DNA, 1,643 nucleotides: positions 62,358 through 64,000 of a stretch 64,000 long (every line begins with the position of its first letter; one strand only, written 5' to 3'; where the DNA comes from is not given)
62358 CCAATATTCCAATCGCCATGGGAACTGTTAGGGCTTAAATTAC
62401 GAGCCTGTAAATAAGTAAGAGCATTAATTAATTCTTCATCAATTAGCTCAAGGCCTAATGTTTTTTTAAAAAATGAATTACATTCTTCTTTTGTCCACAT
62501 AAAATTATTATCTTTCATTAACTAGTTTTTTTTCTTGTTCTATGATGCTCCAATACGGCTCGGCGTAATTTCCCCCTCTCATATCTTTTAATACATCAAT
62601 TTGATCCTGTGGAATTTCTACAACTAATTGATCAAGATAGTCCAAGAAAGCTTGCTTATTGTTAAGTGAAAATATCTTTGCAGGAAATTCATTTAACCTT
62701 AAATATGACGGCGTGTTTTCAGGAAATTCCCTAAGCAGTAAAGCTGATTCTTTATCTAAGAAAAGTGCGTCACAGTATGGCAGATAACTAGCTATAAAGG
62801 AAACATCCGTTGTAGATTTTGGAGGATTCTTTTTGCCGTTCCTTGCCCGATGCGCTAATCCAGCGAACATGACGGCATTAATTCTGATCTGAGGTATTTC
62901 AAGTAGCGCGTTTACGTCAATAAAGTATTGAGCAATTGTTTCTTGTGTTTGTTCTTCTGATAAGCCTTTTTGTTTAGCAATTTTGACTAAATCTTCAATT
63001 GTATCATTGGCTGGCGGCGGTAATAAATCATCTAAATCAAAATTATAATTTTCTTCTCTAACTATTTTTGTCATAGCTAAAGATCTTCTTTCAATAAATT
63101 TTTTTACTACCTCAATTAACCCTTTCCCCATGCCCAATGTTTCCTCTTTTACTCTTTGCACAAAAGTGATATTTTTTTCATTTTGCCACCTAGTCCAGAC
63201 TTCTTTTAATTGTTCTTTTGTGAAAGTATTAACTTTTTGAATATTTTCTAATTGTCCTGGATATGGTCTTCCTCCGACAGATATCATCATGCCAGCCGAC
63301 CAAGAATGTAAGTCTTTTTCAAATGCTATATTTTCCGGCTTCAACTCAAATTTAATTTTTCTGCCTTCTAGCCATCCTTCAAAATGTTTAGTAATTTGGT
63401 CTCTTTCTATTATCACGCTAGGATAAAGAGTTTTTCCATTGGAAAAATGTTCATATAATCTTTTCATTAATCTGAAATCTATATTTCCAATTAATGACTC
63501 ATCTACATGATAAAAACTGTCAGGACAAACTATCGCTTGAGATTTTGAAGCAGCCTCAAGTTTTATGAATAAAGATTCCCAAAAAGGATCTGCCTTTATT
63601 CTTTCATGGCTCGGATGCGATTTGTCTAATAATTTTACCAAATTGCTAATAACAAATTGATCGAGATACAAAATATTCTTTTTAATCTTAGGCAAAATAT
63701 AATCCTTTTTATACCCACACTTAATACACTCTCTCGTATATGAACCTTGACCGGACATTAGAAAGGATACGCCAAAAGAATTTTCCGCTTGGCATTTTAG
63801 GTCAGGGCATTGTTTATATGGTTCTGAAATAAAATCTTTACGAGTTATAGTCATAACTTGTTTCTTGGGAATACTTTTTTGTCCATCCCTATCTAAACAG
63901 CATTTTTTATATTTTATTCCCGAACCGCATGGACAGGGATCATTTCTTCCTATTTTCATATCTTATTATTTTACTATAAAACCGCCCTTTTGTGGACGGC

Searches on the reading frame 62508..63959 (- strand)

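Call 24: search_protein_families(library=padloc, proteins=[window:62508-63959:-], max_evalue=0.001)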
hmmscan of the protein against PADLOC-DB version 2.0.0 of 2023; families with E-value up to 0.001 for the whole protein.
window:62508-63959:- (483 aa): 4 families
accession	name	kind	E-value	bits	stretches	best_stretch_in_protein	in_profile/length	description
PDLC04917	PDC-S12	-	3.9e-06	24.9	1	2-22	197-217/218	-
PDLC00833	E1-E2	-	2e-05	22.2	1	2-24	171-193/222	E1-E2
PDLC00872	E2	-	4e-05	21.2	1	2-43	167-208/216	E2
PDLC00865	E2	-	0.00052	17.5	1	2-27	169-194/219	E2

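Call 25: search_protein_families(library=pfam, proteins=[window:62508-63959:-], max_evalue=0.001)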
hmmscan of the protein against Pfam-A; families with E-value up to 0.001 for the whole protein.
window:62508-63959:- (483 aa): 1 family
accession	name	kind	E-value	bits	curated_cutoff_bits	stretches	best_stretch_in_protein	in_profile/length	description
PF02810.21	SEC-C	-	5.3e-10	39.4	20.4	1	5-22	1-18/19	SEC-C motif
